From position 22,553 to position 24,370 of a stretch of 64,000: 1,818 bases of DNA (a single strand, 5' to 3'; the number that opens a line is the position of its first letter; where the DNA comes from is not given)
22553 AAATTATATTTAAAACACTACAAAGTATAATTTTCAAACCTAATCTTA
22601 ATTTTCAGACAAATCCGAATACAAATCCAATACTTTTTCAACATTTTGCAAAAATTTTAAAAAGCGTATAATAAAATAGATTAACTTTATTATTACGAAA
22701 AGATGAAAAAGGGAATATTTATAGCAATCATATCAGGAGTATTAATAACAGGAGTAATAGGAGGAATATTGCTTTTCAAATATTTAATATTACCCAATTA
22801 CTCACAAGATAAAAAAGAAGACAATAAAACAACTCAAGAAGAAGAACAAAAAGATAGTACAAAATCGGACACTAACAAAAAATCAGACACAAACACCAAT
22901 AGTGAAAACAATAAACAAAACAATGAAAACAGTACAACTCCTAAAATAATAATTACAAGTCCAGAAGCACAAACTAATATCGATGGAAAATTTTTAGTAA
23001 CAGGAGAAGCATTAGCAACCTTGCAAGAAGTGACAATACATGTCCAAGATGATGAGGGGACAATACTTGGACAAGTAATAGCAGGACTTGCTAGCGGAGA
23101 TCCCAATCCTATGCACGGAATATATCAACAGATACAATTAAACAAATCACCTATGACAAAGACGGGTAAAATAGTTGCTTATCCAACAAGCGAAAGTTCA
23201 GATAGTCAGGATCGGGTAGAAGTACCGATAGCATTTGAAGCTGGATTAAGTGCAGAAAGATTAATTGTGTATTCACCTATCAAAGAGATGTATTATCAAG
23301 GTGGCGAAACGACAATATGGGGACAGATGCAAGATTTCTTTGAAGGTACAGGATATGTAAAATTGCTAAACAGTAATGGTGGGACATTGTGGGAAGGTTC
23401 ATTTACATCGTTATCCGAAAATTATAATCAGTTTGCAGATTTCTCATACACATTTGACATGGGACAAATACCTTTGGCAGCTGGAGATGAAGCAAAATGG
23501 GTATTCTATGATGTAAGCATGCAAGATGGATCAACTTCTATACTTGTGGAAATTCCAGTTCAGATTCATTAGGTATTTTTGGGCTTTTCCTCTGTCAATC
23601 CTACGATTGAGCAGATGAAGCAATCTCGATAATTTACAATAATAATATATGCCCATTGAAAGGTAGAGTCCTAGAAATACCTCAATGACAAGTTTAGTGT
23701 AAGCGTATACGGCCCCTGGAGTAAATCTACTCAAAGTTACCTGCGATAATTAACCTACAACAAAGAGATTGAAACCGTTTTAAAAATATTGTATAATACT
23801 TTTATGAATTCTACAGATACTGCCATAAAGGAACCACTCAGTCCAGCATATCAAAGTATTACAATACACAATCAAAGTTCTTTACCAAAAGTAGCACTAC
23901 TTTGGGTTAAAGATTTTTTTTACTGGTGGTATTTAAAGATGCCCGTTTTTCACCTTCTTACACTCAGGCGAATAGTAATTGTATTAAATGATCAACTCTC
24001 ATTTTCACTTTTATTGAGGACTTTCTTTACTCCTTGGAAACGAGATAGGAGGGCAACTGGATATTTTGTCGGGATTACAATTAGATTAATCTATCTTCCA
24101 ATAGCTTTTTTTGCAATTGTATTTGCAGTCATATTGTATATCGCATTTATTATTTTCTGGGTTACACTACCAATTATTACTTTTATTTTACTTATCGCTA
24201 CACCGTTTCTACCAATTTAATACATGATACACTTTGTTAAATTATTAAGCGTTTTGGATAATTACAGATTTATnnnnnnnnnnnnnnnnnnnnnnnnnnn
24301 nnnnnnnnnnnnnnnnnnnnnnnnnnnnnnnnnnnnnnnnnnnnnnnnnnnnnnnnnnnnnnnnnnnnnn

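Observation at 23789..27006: Membrane-anchored double-ring Clp/Hsp100 ATPase paired with a small membrane protein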

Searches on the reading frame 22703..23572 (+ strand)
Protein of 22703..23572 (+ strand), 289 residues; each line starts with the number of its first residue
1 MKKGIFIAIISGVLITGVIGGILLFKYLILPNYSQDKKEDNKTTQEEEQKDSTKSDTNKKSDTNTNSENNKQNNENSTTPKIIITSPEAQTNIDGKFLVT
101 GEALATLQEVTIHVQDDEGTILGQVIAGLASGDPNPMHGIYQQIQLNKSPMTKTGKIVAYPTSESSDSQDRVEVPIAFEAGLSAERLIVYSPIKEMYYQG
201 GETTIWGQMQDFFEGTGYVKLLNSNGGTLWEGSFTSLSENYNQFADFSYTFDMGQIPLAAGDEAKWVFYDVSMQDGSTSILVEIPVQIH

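Call 3: search_protein_families(library=pfam, proteins=[window:22703-23572:+], max_evalue=0.01)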
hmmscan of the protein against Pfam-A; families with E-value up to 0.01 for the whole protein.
window:22703-23572:+ (289 aa): 2 families
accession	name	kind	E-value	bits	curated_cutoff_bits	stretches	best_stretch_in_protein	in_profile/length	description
PF10648.15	Gmad2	-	5.4e-11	43.1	25.7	1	82-166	2-84/86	Immunoglobulin-like domain of bacterial spore germination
PF16118.10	DUF4834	-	0.0055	18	27.8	1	5-76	7-80/99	Domain of unknown function (DUF4834)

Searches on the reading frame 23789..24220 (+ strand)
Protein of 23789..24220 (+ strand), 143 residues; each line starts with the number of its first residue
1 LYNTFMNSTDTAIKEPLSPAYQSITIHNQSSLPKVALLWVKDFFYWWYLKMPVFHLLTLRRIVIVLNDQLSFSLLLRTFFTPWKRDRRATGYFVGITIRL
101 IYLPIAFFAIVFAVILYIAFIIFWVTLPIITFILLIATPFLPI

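Call 3: search_protein_families(library=pfam, proteins=[window:23789-24220:+], max_evalue=0.01)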
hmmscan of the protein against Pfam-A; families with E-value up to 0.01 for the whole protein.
window:23789-24220:+ (143 aa): 0 families

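Call 4: search_protein_families(library=ncbifam, proteins=[window:23789-24220:+], max_evalue=0.01)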
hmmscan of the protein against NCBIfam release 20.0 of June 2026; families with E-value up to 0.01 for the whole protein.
window:23789-24220:+ (143 aa): 0 families

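Call 9: find_homologous_proteins(query=window:23789-24217:+, max_evalue=0.001)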
Query window:23789-24217:+ (143 aa): 5 proteins with E <= 0.001 among 23 candidates.
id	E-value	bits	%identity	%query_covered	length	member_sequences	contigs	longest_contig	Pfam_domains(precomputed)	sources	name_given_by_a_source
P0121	2.6e-81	289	99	97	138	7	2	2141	-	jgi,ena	-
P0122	3.5e-68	246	85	97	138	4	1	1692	-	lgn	-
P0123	7.9e-31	125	57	66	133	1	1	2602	-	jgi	jgi:hypothetical protein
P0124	4.6e-29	119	46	86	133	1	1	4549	-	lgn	-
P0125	5.0e-26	109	54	63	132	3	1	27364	-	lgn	-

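Call 32: find_homologous_proteins(query=A4, max_evalue=0.01)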
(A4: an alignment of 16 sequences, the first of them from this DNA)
Query A4 (16 sequences) (138 aa, profile of the alignment): 306 proteins with E <= 0.01 among 2454 candidates; the best 120 are listed.
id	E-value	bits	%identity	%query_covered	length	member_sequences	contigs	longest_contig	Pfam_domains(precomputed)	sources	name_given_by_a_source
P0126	1.4e-47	178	48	57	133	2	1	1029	-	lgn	-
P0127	2.3e-47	178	41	98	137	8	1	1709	-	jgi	jgi:hypothetical protein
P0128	2.8e-47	178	45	88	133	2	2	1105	-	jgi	-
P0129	3.2e-47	177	44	88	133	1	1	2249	-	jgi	jgi:hypothetical protein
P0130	3.4e-47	177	40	89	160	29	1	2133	-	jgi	jgi:hypothetical protein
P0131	3.6e-47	177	46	88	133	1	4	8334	-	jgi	-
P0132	4.3e-47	177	41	98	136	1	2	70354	-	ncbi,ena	-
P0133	4.5e-47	177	45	88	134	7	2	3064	-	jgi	-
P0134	5.0e-47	177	46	72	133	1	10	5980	-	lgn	-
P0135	5.5e-47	177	44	66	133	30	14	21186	-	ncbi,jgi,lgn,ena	-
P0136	7.5e-47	176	49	85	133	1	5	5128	-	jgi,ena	-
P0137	8.0e-47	176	38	88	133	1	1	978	-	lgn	-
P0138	8.4e-47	176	49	56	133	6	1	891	-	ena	-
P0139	8.4e-47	176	40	77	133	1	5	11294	-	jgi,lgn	-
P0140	8.8e-47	176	48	85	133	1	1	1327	-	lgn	-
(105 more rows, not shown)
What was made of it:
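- Checked: Homologs are 131-138 aa (calls 9, 32).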

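Call 38: search_protein_families(library=pfam, alignment_id=A4, max_evalue=1)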
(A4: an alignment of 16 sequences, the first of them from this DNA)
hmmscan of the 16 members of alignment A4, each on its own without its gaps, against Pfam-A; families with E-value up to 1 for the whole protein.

A. member 1, seq(138 aa): 2 families
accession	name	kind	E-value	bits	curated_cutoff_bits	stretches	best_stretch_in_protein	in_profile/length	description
PF09835.14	DUF2062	-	0.069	13.6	27.4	1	69-131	7-75/147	Uncharacterized protein conserved in bacteria (DUF2062)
PF12553.13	DUF3742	-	0.18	12.3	27.2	1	79-132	26-78/120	Protein of unknown function (DUF3742)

B. families by the number of members that match (of 16 scanned): 6 families
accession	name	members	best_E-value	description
PF16015.10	Promethin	1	0.017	Promethin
PF09835.14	DUF2062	1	0.069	Uncharacterized protein conserved in bacteria (DUF2062)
PF16832.10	EKLF_TAD1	1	0.1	Erythroid krueppel-like transcription factor, transactivation 1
PF12553.13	DUF3742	1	0.18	Protein of unknown function (DUF3742)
PF17241.8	Retrotran_gag_4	1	0.19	Ty5 Gag N-terminal region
PF01146.22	Caveolin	1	0.99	Caveolin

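Call 50: predict_structure(alignment_id=A6)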
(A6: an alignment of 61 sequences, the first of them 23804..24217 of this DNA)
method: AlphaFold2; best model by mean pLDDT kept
length: 138 residues; sequences in the alignment: 61
mean_pLDDT: 85.6   pTM: 0.64
mean pLDDT of the five models: 85.6, 85.1, 84.0, 83.3, 82.7
residues with pLDDT >= 90: 100; 70-90: 13; 50-70: 11; < 50: 14
segments of 3 or more residues with pLDDT < 50: 1-12
pLDDT, mean of each block of 10 residues (from residue 1): 43 51 71 94 96 97 96 89 90 95 97 97 95 88
secondary structure, 60 per line:
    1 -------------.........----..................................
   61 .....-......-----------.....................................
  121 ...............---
elements in order: H14-22 H27-65 H67-72 H84-135
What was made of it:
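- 23804..24220 (+): Small membrane protein, 138 aa. It has a variable N-terminus, a conserved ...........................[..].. region, and then about 48 uncharged hydrophobic residues (long enough for a two-helix hairpin). It belongs to no known family. Call 50 (AlphaFold pLDDT 85.6).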

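Call 61: fold_search(model_id=the predicted structure, library=pdb)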
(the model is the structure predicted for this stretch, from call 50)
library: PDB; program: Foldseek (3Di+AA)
matches with E <= 10: 13; with E <= 0.001: 0
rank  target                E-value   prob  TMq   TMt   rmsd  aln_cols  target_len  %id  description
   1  6whx_A                3.4e+00  0.08  0.19  0.04  12.1        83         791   14  GluN1b-GluN2B NMDA receptor in complex with GluN2B antagonist SDZ 220-040, class 2 (released 2020-07-15)
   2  4q20_B                5.5e+00  0.06  0.21  0.13  15.3       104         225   12  Crystal structure of a C-terminal part of tyrosine kinase (DivL) from Caulobacter crescentus CB15 at 2.50 A resolution (released 2014-04-23)
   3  6pwo_A                6.5e+00  0.05  0.23  0.13  21.6       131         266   18  MscS DDM (released 2020-01-08)
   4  4w4k_C                6.9e+00  0.10  0.30  0.42   5.0        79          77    9  Crystal structure of a PE25-PPE41 heterodimer from a type VII secretion system of M. tuberculosis (released 2014-10-01)
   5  8ik3_C                6.9e+00  0.02  0.17  0.09  21.0       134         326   16  Structure of Stimulator of interferon genes/ligand complex (released 2023-05-17)
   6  9p6i_A                7.7e+00  0.06  0.25  0.21   6.0        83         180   16  Crystal Structure of the Histidine Kinase VC2136 from Vibrio cholerae serotype O1 (released 2025-08-20)
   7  4up6_B                8.7e+00  0.03  0.17  0.19  22.9       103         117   11  Crystal structure of the wild-type diacylglycerol kinase refolded in the lipid cubic phase (released 2014-10-22)
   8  8gt6_A                8.7e+00  0.02  0.17  0.09  22.3       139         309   14  human STING With agonist HB3089 (released 2022-12-28)
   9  7psl_A                9.2e+00  0.09  0.35  0.12   6.5       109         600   20  S. cerevisiae Atm1 in MSP1D1 nanodiscs in nucleotide-free state (released 2021-12-29)
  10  4w4k_A                9.2e+00  0.08  0.29  0.41   4.6        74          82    8  Crystal structure of a PE25-PPE41 heterodimer from a type VII secretion system of M. tuberculosis (released 2014-10-01)
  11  4brb_A                9.2e+00  0.06  0.25  0.29  20.6       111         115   10  Crystal structure of the integral membrane enzyme DgkA-ref, delta 7 (released 2014-06-18)
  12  3ze3_A                9.8e+00  0.05  0.26  0.28  20.7       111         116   10  Crystal structure of the integral membrane diacylglycerol kinase - delta7 (released 2013-05-22)
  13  4uxz_F                9.8e+00  0.02  0.16  0.24  18.7        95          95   14  Structure of delta7-DgkA-syn in 7.9 MAG to 2.18 angstrom resolution (released 2015-09-30)
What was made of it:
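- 23804..24220 (+): Call 61 (no PDB fold match).
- Tried and rejected: Foldseek of the small-protein model against the PDB gave nothing significant (call 61).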

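Call 68: search_protein_families(library=padloc, proteins=[window:23804-24217:+], max_evalue=0.001)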
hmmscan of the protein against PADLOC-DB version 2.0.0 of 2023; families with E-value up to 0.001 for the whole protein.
window:23804-24217:+ (138 aa): 0 families
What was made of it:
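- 23804..24220 (+): Calls 3, 4, 38, 68 (no Pfam, NCBIfam or PADLOC family).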
